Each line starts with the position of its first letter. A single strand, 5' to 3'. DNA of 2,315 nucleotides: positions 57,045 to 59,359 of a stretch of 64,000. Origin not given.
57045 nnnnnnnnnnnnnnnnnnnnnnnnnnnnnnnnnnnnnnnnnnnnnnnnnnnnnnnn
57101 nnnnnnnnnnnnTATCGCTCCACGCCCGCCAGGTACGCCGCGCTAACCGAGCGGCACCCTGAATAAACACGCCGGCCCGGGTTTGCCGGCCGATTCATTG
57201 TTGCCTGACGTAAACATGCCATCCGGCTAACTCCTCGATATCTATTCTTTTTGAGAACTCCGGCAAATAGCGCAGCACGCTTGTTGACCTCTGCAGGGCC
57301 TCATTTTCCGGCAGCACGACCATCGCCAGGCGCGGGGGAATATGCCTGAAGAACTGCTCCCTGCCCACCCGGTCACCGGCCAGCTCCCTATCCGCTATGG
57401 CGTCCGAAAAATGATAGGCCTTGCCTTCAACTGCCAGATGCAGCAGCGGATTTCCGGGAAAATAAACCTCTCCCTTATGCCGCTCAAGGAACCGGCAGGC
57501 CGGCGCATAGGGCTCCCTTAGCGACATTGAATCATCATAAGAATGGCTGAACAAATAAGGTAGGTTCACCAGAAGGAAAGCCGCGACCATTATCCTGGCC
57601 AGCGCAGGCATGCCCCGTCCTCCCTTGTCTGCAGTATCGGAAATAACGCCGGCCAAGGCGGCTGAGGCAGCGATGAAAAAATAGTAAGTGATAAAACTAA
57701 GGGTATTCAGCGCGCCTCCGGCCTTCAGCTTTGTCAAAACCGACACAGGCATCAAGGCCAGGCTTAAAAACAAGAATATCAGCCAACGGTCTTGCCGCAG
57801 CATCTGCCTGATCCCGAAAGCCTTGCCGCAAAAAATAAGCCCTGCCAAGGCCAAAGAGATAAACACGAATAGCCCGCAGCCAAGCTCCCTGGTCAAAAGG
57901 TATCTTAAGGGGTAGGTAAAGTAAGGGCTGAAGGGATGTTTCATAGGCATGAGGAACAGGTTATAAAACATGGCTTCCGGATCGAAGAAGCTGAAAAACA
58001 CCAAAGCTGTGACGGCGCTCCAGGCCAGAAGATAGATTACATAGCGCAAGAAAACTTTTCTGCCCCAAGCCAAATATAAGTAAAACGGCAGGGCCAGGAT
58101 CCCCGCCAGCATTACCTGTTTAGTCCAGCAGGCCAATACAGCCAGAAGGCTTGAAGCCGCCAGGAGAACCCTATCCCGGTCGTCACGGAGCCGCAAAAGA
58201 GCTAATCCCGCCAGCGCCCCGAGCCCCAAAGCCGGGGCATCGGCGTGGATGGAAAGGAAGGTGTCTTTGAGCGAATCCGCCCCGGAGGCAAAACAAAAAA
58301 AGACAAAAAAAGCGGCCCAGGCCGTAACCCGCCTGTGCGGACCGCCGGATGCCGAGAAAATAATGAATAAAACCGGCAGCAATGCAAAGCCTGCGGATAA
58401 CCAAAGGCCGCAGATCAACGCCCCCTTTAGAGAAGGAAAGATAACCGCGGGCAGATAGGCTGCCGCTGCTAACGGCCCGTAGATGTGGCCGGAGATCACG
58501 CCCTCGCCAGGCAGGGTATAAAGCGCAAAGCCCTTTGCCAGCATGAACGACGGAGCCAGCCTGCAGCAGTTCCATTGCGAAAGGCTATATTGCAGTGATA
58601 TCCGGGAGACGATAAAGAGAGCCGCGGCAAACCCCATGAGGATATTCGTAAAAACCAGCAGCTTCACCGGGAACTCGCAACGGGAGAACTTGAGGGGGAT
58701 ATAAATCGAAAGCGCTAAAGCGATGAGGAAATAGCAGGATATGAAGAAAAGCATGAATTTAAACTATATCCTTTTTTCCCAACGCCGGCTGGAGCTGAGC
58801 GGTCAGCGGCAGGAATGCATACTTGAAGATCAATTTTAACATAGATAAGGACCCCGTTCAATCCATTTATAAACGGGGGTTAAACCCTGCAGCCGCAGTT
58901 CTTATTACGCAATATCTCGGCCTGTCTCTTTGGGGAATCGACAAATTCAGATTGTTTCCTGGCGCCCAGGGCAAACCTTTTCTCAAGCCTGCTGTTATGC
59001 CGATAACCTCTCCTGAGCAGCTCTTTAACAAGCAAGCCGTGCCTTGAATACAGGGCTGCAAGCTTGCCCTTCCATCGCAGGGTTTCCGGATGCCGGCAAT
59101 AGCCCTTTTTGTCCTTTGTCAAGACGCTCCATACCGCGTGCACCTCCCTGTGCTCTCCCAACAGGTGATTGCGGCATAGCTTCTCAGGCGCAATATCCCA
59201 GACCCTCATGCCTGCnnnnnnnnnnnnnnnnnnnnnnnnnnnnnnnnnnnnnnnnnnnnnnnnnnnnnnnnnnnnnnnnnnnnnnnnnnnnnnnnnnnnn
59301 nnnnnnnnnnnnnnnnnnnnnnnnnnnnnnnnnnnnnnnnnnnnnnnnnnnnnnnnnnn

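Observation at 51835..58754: Five-gene lipid-linked glycosylation operon: membrane protein, GT-C transferase, GT2 polyprenyl-P-sugar synthase, Glf-like flavoprotein, SGNH hydrolase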

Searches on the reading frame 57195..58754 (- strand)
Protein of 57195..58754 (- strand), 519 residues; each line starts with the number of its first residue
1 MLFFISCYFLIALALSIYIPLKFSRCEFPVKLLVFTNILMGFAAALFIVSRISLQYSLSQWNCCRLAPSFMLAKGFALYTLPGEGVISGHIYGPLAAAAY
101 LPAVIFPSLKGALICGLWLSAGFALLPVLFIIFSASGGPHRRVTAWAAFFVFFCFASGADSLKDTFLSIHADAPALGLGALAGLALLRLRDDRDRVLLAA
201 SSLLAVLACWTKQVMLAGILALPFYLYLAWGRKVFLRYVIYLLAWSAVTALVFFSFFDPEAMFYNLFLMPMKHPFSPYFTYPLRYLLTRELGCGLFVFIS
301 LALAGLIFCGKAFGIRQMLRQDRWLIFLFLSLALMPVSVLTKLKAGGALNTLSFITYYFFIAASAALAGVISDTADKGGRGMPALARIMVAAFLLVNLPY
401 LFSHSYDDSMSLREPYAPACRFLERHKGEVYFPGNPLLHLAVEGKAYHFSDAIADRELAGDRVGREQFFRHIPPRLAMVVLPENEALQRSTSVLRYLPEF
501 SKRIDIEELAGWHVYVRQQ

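Call 4: search_protein_families(library=pfam, proteins=[window:57195-58754:-], max_evalue=0.01)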
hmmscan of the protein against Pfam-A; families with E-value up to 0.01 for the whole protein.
window:57195-58754:- (519 aa): 0 families

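Call 5: search_protein_families(library=ncbifam, proteins=[window:57195-58754:-], max_evalue=0.01)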
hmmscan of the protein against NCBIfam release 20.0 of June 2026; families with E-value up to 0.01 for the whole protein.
window:57195-58754:- (519 aa): 0 families

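Call 12: search_solved_structures(query=window:57195-58754:-, max_evalue=10)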
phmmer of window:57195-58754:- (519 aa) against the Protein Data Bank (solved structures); distinct sequences matched with E-value up to 10: 3.
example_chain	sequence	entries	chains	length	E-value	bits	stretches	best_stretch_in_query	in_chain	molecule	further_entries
1hjd_A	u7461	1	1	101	0.53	12.1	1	403-436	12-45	HUMAN MELANOMA INHIBITORY ACTIVITY PROTEIN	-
1i1j_A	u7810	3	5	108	0.59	11.9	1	403-435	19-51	MELANOMA DERIVED GROWTH REGULATORY PROTEIN | Melanoma-derived growth regulatory protein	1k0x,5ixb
8z6d_A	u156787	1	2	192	1.8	10.4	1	444-519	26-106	TetR/AcrR family transcriptional regulator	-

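Call 25: find_homologous_proteins(query=window:57195-58754:-, max_evalue=0.001)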
Query window:57195-58754:- (519 aa): 8 proteins with E <= 0.001 among 8000 candidates.
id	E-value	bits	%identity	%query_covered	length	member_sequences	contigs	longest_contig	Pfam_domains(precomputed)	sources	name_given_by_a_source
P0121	0.0e+0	1149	100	100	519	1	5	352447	-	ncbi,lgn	-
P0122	1.1e-56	211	31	88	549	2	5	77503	-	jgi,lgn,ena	jgi:hypothetical protein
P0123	1.6e-51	194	31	88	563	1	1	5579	-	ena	-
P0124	7.2e-47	178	30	88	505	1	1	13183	-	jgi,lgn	-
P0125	8.6e-46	175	32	91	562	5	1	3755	-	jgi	jgi:hypothetical protein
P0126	2.2e-43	167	31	88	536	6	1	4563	-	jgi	jgi:hypothetical protein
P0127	1.1e-41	161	30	57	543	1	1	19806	-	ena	-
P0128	2.4e-21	94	28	90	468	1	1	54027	-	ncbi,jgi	ncbi:MAG TPA: hypothetical protein VGM73_08065 [Candidatus Didemnitutus sp.]|jgi:hypothetical protei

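Call 47: search_protein_representatives(alignment_id=A2)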
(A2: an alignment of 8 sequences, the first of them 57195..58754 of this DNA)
Query: 8 sequences, 524 profile positions. Proteins with E-value up to 0.001 (for the whole library): 1790; up to 1e-10: 1376; up to 1e-30: 947. The best 150 are listed.
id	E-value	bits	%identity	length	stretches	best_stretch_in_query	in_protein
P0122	6.0e-211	718.0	-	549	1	2-523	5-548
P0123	1.7e-206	703.4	-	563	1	2-524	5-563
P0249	2.7e-198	676.3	-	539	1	2-523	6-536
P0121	2.2e-193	660.1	-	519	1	3-524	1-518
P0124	2.2e-187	640.3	-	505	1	1-524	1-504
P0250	2.1e-164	564.5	-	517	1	14-524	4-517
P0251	1.2e-155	535.6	-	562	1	5-524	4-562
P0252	1.7e-148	512.0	-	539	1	6-523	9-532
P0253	1.3e-147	509.0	-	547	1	4-524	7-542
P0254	7.3e-146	503.3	-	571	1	4-524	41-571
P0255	1.3e-144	499.2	-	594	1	7-524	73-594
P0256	1.7e-144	498.8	-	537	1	3-524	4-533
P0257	4.4e-144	497.4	-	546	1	11-524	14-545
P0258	4.4e-142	490.8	-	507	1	32-523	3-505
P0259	1.1e-141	489.4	-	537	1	6-523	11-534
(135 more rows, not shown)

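Call 49: search_protein_families(library=pfam, alignment_id=A5, max_evalue=0.01)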
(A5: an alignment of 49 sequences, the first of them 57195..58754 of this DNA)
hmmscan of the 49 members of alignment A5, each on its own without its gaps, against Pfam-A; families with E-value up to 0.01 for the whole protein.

A. member 1, window:57195-58754:- (519 aa): 0 families

B. families by the number of members that match (of 49 scanned): 3 families
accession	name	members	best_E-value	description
PF13231.12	PMT_2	6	3e-06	Dolichyl-phosphate-mannose-protein mannosyltransferase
PF13301.11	DUF4079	1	0.0014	Protein of unknown function (DUF4079)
PF03729.18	DUF308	1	0.0098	Short repeat of unknown function (DUF308)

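Call 50: search_solved_structures(query=A5, max_evalue=10)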
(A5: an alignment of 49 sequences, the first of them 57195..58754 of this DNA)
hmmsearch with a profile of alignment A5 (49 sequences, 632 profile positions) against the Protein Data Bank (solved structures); distinct sequences matched with E-value up to 10: 0.

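Call 66: find_encoding_contigs(protein=P0122, flank=7000, max_places=2)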
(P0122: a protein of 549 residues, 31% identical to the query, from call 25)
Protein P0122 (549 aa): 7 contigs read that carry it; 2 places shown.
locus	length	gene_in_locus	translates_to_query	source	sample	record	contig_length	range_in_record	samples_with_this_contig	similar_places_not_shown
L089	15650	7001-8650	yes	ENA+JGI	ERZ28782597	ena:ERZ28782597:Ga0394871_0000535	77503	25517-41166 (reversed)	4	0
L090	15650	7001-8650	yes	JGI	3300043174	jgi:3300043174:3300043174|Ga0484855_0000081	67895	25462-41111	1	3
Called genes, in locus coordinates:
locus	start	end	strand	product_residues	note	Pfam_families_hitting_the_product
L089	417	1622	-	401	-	PF01408:GFO_IDH_MocA (weak)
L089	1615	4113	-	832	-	PF00294:PfkB (weak), PF00004:AAA, PF07728:AAA_5 (weak)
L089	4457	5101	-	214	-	PF00300:His_Phos_1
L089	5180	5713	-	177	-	PF00300:His_Phos_1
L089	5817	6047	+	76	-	-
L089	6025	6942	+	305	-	PF17284:Spermine_synt_N, PF01564:Spermine_synth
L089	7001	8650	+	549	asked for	-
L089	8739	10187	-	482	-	PF02113:Peptidase_S13, PF13354:Beta-lactamase2 (weak)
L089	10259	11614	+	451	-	PF07992:Pyr_redox_2, PF12831:FAD_oxidored (weak), PF13738:Pyr_redox_3, PF00070:Pyr_redox, PF02852:Pyr_redox_dim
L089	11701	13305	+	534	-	PF02366:PMT (weak), PF13231:PMT_2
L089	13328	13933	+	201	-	PF07466:DUF1517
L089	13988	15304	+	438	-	PF02638:GHL10, PF14871:GHL6, PF02065:Melibiase (weak)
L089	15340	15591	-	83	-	-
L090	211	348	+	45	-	-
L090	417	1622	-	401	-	PF01408:GFO_IDH_MocA (weak)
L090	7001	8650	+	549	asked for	-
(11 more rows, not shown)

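Call 67: find_encoding_contigs(protein=P0128, flank=7000, max_places=1)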
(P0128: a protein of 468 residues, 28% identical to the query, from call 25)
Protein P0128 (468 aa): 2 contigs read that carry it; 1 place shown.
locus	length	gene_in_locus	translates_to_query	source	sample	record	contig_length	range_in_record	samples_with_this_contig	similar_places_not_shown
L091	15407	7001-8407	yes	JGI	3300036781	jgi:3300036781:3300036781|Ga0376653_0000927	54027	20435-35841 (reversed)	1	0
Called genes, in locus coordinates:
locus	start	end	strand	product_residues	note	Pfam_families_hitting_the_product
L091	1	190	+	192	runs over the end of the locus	PF01467:CTP_transf_like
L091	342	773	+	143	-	PF02410:RsfS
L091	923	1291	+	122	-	PF07963:N_methyl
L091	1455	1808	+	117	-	PF07963:N_methyl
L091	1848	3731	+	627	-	PF13231:PMT_2 (weak)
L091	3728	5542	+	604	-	-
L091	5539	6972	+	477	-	PF13489:Methyltransf_23, PF07021:MetW (faint), PF13847:Methyltransf_31, PF08241:Methyltransf_11 (weak), PF08242:Methyltransf_12, PF13649:Methyltransf_25, PF13641:Glyco_tranf_2_3 (weak), PF00535:Glycos_transf_2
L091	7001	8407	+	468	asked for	-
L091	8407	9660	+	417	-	PF09594:GT87 (weak)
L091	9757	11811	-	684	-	PF02366:PMT (weak), PF13231:PMT_2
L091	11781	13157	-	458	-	PF01041:DegT_DnrJ_EryC1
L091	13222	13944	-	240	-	PF00535:Glycos_transf_2, PF12804:NTP_transf_3 (weak)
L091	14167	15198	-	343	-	PF01408:GFO_IDH_MocA, PF03435:Sacchrp_dh_NADP (weak), PF03447:NAD_binding_3 (weak), PF02894:GFO_IDH_MocA_C, PF22725:GFO_IDH_MocA_C3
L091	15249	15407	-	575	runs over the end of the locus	-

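Call 93: search_protein_families(library=pfam, proteins=[window:57195-58754:-], max_evalue=10)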
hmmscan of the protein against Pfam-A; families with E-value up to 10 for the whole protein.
window:57195-58754:- (519 aa): 1 family
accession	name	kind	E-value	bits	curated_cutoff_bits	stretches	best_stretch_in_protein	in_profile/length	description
PF05417.16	Peptidase_C41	-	0.52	10.6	27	1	115-156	3-43/161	Hepatitis E cysteine protease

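Call 103: predict_structure(alignment_id=A2)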
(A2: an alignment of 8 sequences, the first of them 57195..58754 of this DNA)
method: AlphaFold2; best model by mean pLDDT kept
length: 519 residues; sequences in the alignment: 8
mean_pLDDT: 79.2   pTM: 0.83
mean pLDDT of the five models: 79.2, 76.0, 75.7, 75.4, 75.3
residues with pLDDT >= 90: 195; 70-90: 169; 50-70: 119; < 50: 36
segments of 3 or more residues with pLDDT < 50: 278-281, 290-292, 378-385, 395-412
pLDDT, mean of each block of 10 residues (from residue 1): 61 68 65 70 69 65 90 94 88 94 92 91 92 73 79 76 82 95 93 91 97 89 93 95 97 95 89 59 51 56 61 76 88 82 59 84 81 52 50 49 44 69 94 91 93 85 89 93 66 85 91 88
secondary structure, 60 per line:
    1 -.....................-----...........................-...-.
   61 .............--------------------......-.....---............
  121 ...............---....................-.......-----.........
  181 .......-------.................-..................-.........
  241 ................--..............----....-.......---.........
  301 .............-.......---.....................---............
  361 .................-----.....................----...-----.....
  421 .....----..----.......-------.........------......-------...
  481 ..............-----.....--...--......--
elements in order: H2-22 H28-54 H60-73 H94-99 H101-105 H109-135 H139-158 H160-166 H172-187 H195-211 H213-230 H232-256 H259-272 H277-280 H282-288 H292-313 H315-321 H325-345 H349-377 H383-403 H416-425 H436-442 H450-458 H465-470 E478-482 H483-494 E500-504 E512-517

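Call 108: fold_search(model_id=the predicted structure, library=pdb)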
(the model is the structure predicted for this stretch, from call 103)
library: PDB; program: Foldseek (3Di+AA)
matches with E <= 10: 431; with E <= 0.001: 6
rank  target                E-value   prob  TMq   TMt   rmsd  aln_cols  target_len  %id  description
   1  9s6t_A                4.0e-05  1.00  0.45  0.47  10.8       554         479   14  Ternary cryo-EM structure of chicken ALG12 with Dol25-PP-GlcNAc2Man7, Dol25-P-Man, and Fab (released 2026-03-18)
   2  3waj                  2.8e-04  1.00  0.37  0.27  15.4       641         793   13  Crystal structure of the Archaeoglobus fulgidus oligosaccharyltransferase (O29867_ARCFU) complex with Zn and sulfate (released 2013-10-30)
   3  5f15                  4.1e-04  1.00  0.47  0.45  14.5       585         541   13  Crystal Structure of ArnT from Cupriavidus metallidurans bound to Undecaprenyl phosphate (released 2016-02-17)
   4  5ogl_A                4.6e-04  1.00  0.44  0.35   9.6       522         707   13  Structure of bacterial oligosaccharyltransferase PglB in complex with an acceptor peptide and an lipid-linked oligosac (released 2017-10-25)
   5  5ezm                  5.4e-04  1.00  0.52  0.51  11.9       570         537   10  Crystal Structure of ArnT from Cupriavidus metallidurans in the apo state (released 2016-02-17)
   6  6gxc_A                9.7e-04  1.00  0.41  0.32  10.7       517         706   14  Bacterial oligosaccharyltransferase PglB in complex with an inhibitory peptide and a reactive lipid-linked oligosaccha (released 2018-11-14)
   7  6ftg_5                2.4e-03  1.00  0.44  0.37  15.8       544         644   12  Subtomogram average of OST-containing ribosome-translocon complexes from canine rough microsomal membranes (released 2018-03-21)
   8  8agb_A                3.2e-03  1.00  0.49  0.41  12.0       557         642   13  Structure of yeast oligosaccharylransferase complex with lipid-linked oligosaccharide bound (released 2022-12-07)
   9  9s6u_A                5.7e-03  1.00  0.49  0.47  10.4       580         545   12  Ternary cryo-EM structure of human ALG9 with Dol25-PP-GlcNAc2Man8, Dol25-P-Man and Fab (released 2026-03-18)
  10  8age_A                7.3e-03  1.00  0.51  0.43   9.5       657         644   10  Structure of yeast oligosaccharylransferase complex with acceptor peptide bound (released 2022-12-07)
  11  6w98_A                9.0e-03  1.00  0.47  0.23   9.1       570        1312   14  Single-Particle Cryo-EM Structure of Arabinofuranosyltransferase AftD from Mycobacteria (released 2020-05-13)
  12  6s7o_A                9.0e-03  1.00  0.46  0.39  12.3       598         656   12  Cryo-EM structure of human oligosaccharyltransferase complex OST-A (released 2019-12-18)
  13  9dm5                  9.8e-03  1.00  0.41  0.52  12.8       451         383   14  Product-Bound mannosyltransferase PimE (released 2025-06-25)
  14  9s6s_A                1.1e-02  1.00  0.49  0.48   9.6       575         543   12  Ternary cryo-EM structure of human ALG9 with Dol25-PP-GlcNAc2Man6, Dol25-P-Man and Fab (released 2026-03-18)
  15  8agc_A                1.1e-02  1.00  0.47  0.38  14.7       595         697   12  Structure of yeast oligosaccharylransferase complex with lipid-linked oligosaccharide and non-acceptor peptide bound (released 2022-12-07)
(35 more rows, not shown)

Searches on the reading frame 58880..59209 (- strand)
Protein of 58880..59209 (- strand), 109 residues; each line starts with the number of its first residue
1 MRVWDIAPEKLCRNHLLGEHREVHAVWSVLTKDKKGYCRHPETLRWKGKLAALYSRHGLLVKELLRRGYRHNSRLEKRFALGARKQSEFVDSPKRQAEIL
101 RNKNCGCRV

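Call 4: search_protein_families(library=pfam, proteins=[window:58880-59209:-], max_evalue=0.01)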
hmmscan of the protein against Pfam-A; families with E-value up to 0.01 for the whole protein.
window:58880-59209:- (109 aa): 1 family
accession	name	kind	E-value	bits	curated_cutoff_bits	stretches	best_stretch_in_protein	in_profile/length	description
PF03013.19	Pyr_excise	-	2e-25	89.4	23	1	1-76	1-80/81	Pyrimidine dimer DNA glycosylase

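Call 5: search_protein_families(library=ncbifam, proteins=[window:58880-59209:-], max_evalue=0.01)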
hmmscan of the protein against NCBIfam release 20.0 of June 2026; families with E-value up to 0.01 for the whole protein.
window:58880-59209:- (109 aa): 1 family
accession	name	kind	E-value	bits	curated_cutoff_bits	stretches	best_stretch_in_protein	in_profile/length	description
TIGR02328.1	TIGR02328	hypoth_equivalog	0.00022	21.7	121.15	1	1-75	1-72/120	TIGR02328 family protein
